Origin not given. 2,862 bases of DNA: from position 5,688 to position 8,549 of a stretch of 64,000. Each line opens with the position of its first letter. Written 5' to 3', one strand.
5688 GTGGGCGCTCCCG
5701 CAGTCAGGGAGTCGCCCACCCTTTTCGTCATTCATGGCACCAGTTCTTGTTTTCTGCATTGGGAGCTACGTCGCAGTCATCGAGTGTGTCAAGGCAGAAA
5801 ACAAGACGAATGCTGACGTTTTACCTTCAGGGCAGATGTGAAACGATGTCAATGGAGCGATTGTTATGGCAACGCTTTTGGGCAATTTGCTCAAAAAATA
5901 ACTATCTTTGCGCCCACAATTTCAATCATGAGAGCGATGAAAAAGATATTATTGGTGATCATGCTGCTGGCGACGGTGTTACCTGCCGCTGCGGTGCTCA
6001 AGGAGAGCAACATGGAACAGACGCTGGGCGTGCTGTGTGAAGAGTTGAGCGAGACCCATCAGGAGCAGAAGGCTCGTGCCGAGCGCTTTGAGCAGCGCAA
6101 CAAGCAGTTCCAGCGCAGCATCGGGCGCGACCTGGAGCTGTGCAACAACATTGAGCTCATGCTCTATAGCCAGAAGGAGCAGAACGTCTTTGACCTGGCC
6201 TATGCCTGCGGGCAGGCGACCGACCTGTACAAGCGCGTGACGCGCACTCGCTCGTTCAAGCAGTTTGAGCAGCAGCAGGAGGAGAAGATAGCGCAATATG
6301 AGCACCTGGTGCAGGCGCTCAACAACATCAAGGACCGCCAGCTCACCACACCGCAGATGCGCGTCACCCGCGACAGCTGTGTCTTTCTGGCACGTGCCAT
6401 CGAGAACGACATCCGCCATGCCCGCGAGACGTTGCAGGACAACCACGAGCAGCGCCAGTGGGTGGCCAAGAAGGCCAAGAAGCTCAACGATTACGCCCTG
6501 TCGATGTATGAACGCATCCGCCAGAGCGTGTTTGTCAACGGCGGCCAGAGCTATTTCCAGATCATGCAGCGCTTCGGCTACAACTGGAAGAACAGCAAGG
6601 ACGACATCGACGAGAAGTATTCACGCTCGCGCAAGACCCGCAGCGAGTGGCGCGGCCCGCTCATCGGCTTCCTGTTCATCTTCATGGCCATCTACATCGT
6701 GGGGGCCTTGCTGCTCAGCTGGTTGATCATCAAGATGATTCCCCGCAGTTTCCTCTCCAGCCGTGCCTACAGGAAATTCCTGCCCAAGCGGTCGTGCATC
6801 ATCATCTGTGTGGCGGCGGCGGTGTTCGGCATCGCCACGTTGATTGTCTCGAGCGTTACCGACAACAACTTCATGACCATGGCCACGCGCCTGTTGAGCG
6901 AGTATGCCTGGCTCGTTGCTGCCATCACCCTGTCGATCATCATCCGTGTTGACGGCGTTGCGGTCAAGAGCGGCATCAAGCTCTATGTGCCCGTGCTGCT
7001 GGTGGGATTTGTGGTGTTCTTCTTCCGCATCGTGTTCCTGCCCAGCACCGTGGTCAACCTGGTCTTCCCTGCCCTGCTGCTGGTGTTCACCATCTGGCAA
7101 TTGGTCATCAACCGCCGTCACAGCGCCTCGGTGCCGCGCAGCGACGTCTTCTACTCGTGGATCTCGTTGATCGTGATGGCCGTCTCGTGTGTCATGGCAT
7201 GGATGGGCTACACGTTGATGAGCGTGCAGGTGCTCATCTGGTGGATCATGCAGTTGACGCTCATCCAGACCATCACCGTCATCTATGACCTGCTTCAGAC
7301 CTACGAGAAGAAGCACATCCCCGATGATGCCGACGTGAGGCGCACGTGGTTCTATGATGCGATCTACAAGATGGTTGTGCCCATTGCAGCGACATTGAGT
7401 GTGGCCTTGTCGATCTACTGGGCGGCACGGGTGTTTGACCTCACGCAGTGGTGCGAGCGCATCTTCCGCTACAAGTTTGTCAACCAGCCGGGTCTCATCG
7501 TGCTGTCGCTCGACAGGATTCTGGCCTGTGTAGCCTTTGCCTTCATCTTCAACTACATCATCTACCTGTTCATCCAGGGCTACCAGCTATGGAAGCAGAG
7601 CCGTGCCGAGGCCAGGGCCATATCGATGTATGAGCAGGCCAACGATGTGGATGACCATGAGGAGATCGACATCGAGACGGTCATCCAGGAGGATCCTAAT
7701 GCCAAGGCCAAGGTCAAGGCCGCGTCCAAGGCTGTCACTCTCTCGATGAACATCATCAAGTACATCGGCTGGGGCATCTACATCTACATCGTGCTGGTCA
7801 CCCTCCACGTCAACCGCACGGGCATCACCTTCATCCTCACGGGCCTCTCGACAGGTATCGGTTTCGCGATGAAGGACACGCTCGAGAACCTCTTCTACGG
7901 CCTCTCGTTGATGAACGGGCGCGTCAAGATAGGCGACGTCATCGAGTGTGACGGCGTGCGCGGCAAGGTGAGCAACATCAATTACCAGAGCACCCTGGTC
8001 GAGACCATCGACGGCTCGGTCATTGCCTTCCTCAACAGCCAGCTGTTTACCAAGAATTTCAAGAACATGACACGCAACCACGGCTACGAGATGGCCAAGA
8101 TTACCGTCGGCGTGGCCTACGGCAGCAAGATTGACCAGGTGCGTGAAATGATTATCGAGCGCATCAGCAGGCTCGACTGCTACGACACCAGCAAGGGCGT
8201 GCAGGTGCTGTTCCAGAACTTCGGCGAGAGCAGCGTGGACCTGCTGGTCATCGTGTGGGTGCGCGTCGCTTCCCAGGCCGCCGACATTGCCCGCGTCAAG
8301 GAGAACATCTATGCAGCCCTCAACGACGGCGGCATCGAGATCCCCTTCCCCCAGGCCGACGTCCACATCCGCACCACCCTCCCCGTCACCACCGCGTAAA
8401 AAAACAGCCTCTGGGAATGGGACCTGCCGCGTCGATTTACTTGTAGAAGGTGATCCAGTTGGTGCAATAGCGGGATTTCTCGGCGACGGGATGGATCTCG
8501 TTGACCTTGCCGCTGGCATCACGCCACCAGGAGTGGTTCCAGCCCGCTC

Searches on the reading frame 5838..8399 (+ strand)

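Call 45: search_protein_families(library=pfam, proteins=[window:5838-8399:+], max_evalue=0.0001)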
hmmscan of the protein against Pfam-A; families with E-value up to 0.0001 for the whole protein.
window:5838-8399:+ (853 aa): 2 families
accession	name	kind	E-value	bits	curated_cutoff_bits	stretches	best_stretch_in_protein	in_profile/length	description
PF00924.24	MS_channel_2nd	-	9.8e-12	45.3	20.2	1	680-746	1-68/68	Mechanosensitive ion channel, beta-domain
PF21082.3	MS_channel_3rd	-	1.8e-07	31.9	21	1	754-824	2-73/88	Mechanosensitive ion channel MscS, C-terminal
